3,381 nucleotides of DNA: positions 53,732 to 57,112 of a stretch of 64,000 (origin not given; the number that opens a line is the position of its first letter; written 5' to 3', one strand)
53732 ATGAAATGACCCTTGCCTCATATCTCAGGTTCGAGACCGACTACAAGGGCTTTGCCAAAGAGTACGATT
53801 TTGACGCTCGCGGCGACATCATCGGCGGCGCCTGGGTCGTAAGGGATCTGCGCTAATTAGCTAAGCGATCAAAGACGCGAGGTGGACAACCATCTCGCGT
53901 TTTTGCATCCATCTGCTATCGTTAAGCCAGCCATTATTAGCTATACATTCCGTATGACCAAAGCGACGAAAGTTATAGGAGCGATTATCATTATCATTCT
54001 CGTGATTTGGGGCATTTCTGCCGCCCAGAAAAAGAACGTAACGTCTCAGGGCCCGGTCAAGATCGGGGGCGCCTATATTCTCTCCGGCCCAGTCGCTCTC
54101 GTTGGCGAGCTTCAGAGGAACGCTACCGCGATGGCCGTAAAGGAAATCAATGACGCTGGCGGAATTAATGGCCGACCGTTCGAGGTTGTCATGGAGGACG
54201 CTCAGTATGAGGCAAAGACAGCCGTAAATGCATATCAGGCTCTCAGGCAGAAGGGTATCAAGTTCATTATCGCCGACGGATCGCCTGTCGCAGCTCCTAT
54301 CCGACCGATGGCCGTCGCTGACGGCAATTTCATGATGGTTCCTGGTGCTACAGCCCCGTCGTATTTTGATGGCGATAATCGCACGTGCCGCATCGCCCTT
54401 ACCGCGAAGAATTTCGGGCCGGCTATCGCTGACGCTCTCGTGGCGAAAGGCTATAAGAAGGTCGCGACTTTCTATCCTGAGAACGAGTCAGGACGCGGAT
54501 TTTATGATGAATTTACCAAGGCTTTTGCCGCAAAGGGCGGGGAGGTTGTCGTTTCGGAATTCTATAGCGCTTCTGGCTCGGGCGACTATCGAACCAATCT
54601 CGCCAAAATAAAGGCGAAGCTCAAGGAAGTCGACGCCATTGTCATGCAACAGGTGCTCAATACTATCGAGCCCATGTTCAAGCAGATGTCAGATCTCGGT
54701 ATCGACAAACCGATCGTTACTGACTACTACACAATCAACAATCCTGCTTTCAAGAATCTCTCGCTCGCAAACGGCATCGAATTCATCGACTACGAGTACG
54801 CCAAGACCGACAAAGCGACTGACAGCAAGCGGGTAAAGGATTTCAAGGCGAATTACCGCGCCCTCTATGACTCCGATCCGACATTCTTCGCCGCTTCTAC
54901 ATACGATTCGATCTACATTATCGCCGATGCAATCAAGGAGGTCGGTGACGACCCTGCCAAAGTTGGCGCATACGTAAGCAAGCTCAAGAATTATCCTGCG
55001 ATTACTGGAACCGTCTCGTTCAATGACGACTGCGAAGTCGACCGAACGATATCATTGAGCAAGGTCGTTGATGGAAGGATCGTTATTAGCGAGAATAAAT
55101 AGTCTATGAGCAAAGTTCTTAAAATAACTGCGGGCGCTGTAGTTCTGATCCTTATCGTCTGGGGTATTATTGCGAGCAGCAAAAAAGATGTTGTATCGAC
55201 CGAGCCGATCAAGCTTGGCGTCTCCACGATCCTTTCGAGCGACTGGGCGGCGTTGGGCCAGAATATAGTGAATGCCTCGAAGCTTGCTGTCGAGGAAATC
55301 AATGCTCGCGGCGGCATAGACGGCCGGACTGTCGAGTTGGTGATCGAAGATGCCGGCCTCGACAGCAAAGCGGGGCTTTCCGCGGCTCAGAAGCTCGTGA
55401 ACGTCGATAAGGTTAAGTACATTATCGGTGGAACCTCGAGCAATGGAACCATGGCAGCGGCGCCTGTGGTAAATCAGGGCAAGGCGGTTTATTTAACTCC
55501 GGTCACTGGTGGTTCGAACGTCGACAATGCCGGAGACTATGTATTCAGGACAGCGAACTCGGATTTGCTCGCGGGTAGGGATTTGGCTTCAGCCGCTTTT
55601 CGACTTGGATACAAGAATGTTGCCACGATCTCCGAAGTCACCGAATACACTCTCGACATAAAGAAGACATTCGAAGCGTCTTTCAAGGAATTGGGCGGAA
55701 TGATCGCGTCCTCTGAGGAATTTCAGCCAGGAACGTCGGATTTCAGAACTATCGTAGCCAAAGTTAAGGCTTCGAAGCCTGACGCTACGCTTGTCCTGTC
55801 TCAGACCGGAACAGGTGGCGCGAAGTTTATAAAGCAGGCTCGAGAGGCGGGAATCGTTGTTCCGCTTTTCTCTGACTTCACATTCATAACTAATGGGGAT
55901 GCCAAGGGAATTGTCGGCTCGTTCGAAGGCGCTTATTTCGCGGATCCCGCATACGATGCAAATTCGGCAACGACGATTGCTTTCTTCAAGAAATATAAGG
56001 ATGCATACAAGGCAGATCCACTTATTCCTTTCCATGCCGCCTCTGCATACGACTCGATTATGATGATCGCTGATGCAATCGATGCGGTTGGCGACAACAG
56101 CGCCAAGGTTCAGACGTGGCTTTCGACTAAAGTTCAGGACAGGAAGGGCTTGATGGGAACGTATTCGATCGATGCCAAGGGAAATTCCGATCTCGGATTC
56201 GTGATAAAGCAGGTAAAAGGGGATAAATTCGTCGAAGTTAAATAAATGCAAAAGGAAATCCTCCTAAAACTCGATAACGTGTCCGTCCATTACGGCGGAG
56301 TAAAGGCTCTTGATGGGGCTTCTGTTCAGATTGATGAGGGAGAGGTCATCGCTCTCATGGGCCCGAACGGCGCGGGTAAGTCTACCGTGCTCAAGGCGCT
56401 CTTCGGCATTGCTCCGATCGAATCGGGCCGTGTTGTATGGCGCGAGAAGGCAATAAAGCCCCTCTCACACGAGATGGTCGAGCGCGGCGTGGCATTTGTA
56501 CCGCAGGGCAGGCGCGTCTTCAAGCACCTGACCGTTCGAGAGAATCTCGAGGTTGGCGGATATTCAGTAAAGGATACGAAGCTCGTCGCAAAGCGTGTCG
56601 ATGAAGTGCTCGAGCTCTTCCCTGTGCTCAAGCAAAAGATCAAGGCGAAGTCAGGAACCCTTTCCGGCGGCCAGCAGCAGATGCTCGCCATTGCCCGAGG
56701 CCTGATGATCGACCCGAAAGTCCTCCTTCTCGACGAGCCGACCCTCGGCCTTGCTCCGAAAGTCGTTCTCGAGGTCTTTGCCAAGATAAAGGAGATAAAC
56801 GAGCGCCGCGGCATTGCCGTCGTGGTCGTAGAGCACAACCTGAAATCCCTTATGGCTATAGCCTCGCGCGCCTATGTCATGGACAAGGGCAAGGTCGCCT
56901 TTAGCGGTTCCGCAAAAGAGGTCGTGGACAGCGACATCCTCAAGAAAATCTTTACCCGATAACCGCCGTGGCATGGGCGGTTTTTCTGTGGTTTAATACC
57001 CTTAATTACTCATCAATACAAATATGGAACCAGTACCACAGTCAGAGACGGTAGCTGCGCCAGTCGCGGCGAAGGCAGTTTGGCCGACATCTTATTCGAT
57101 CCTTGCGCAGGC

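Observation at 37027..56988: Modular receptor array of ten LivK-type SBPs and six TrmB-family regulators sharing one ABC translocon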

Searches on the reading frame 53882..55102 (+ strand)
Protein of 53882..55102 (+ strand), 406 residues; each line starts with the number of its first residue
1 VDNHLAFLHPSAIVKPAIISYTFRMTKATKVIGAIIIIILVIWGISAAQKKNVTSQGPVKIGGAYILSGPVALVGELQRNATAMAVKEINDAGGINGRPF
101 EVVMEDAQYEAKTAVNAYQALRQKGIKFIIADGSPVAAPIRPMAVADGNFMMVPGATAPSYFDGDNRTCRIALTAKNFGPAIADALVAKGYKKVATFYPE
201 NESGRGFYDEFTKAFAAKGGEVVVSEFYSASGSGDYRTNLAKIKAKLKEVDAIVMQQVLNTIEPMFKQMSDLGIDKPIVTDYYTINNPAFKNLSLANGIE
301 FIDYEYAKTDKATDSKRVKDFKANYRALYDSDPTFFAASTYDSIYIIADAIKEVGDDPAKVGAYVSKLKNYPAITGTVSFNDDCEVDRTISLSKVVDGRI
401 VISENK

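Call 4: search_protein_families(library=pfam, proteins=[window:53882-55102:+], max_evalue=0.01)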
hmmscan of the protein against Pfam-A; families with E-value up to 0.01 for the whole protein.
window:53882-55102:+ (406 aa): 3 families
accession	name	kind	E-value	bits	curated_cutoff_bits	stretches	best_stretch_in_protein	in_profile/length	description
PF13458.12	Peripla_BP_6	-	8.7e-49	167.5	31.7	1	58-396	1-339/343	Periplasmic binding protein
PF01094.35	ANF_receptor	-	1.4e-26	93.9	25.4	1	79-382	3-336/353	Receptor family ligand binding region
PF13433.12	Peripla_BP_5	-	4.2e-15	56.2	27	2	59-130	1-73/363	Periplasmic binding protein domain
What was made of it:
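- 53882..55102 (+): S9, a binding protein. The probable start is 53954. PF13458 167.5 bits (call 4).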

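Call 34: search_protein_families(library=ncbifam, proteins=[window:53882-55102:+], max_evalue=0.00001)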
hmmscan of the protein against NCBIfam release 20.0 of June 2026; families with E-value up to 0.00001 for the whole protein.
window:53882-55102:+ (406 aa): 3 families
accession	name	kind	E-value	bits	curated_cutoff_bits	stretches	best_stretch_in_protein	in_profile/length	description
NF011933.0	PRK15404.1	subfamily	2.9e-22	79.2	477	1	46-385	14-349/370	high-affinity branched-chain amino acid ABC transporter substrate-binding protein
TIGR03407.1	urea_ABC_UrtA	exception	7.2e-14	51.4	492.75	2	59-114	1-56/361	urea ABC transporter substrate-binding protein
TIGR03669.1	urea_ABC_arch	equivalog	4.7e-08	32.4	494.8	1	68-355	10-294/375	urea ABC transporter substrate-binding protein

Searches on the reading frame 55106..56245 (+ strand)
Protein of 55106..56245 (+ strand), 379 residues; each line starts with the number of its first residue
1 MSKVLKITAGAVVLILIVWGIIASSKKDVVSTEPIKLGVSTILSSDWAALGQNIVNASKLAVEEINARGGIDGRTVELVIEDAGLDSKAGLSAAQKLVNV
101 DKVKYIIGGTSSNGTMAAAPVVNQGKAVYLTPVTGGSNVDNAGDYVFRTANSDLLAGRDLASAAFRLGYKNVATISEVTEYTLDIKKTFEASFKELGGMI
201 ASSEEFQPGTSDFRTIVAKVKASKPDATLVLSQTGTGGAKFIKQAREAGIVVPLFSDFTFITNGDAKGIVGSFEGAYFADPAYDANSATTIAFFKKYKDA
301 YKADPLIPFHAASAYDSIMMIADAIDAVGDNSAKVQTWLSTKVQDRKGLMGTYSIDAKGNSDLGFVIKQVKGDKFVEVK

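Call 4: search_protein_families(library=pfam, proteins=[window:55106-56245:+], max_evalue=0.01)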
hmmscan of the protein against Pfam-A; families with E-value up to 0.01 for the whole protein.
window:55106-56245:+ (379 aa): 3 families
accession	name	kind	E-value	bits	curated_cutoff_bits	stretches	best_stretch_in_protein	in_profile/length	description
PF13458.12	Peripla_BP_6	-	5.8e-60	204.2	31.7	1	34-356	1-323/343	Periplasmic binding protein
PF01094.35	ANF_receptor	-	1.4e-23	83.9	25.4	1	56-372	4-352/353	Receptor family ligand binding region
PF13433.12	Peripla_BP_5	-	2.6e-23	83.2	27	1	35-337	1-304/363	Periplasmic binding protein domain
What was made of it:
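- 55106..56245 (+): S10, the binding protein with the strongest Peripla_BP_6 score. PF13458 204.2 bits (call 4).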

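Call 34: search_protein_families(library=ncbifam, proteins=[window:55106-56245:+], max_evalue=0.00001)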
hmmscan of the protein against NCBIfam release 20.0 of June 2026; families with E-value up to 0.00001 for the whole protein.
window:55106-56245:+ (379 aa): 3 families
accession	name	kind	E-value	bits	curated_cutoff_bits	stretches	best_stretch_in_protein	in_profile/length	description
NF011933.0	PRK15404.1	subfamily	3.2e-28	98.9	477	1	18-361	10-350/370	high-affinity branched-chain amino acid ABC transporter substrate-binding protein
TIGR03407.1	urea_ABC_UrtA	exception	1.5e-23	83.3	492.75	1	35-343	1-314/361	urea ABC transporter substrate-binding protein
TIGR03669.1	urea_ABC_arch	equivalog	2.5e-22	79.4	494.8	1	35-330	1-295/375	urea ABC transporter substrate-binding protein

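Call 35: search_solved_structures(query=window:55106-56245:+, max_evalue=1e-10)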
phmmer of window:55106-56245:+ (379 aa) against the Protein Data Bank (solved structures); distinct sequences matched with E-value up to 1e-10: 25.
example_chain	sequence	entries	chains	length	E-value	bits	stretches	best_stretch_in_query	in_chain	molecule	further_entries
4gnr_A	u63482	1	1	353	3.2e-24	88.9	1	32-361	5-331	ABC transporter substrate-binding protein-branched chain amino acid transport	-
8tg1_A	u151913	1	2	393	1.3e-23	86.9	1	27-332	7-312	Extracellular ligand-binding receptor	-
4nqr_A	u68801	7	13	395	1.6e-23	86.6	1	34-337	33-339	Amino acid/amide ABC transporter substrate-binding protein, HAAT family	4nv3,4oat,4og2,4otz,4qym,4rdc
4obb_A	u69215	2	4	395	1.8e-23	86.4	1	34-337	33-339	Amino acid/amide ABC transporter substrate-binding protein, HAAT family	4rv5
4mlc_A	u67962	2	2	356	1.3e-21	80.4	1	47-375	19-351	Extracellular ligand-binding receptor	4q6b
3hut_A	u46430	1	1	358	2.9e-20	75.9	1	37-333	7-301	putative branched-chain amino acid ABC transporter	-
3td9_A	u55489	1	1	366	1.3e-19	73.7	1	35-372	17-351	Branched chain amino acid ABC transporter, periplasmic amino acid-binding protein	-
4ey3_A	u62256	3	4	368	4.4e-17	65.4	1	34-333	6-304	Twin-arginine translocation pathway signal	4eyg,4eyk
4evq_A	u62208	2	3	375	1.4e-16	63.8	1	34-377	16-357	Putative ABC transporter subunit, substrate-binding component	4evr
7s6e_A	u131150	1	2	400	5.8e-16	61.8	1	34-330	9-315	Urea ABC transporter, periplasmic urea-binding protein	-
1z15_A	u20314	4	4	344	1.8e-15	60.2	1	33-360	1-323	Leu/Ile/Val-binding protein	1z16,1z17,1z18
1usg_A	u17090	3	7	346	2.3e-15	59.8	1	35-360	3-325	LEUCINE-SPECIFIC BINDING PROTEIN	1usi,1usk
2liv_A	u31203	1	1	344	7e-15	58.2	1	33-360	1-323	LEUCINE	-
2lbp_A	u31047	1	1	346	9.1e-15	57.8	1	35-360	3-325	LEUCINE-BINDING PROTEIN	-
7s6f_A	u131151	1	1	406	1e-14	57.6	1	35-328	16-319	Putative urea ABC transporter, urea binding protein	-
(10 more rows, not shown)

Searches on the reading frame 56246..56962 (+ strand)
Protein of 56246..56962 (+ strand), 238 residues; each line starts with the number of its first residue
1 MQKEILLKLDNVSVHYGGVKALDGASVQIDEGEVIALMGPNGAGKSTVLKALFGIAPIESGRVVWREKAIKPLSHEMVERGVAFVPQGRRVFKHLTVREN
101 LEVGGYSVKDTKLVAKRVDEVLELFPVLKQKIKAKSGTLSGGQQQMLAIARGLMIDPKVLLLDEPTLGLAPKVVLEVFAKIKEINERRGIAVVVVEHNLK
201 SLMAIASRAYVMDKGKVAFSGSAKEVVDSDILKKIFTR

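Call 4: search_protein_families(library=pfam, proteins=[window:56246-56962:+], max_evalue=0.01)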
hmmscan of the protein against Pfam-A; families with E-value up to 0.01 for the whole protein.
window:56246-56962:+ (238 aa): 11 families
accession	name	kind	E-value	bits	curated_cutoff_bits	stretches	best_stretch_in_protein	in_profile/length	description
PF00005.33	ABC_tran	-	2.2e-35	122.7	25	1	22-166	1-136/137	ABC transporter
PF13304.12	AAA_21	-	1e-09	39.3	27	1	35-56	2-23/304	AAA domain, putative AbiEii toxin, Type IV TA system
PF02463.25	SMC_N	-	3.3e-06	27.1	40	1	18-194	9-196/220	RecF/RecN/SMC N terminal domain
PF13555.12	AAA_29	-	9e-05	22.6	27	1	22-52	12-42/61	P-loop containing region of AAA domain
PF09818.15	ABC_ATPase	-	0.00043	19.8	23.2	0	175-217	209-251/283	P-loop domain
PF13481.12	AAA_25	-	0.00064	19.8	27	0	29-197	30-189/195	AAA domain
PF13401.12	AAA_22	-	0.00088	20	27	1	33-194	6-120/130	AAA domain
PF13476.12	AAA_23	-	0.0026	18.9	27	1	22-52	10-39/201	AAA domain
PF25199.1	nSTAND_NTPase5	-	0.0033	17.7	34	1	31-77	40-87/145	Novel STAND NTPase 5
PF13175.12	AAA_15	-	0.0053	16.9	32.1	0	22-52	14-43/374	AAA ATPase domain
PF13521.12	AAA_28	-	0.0079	16.9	27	0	35-76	2-39/164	AAA domain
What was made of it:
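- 56246..56962 (+): LivF-like ATPase. ABC_tran 122.7 bits (call 4).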
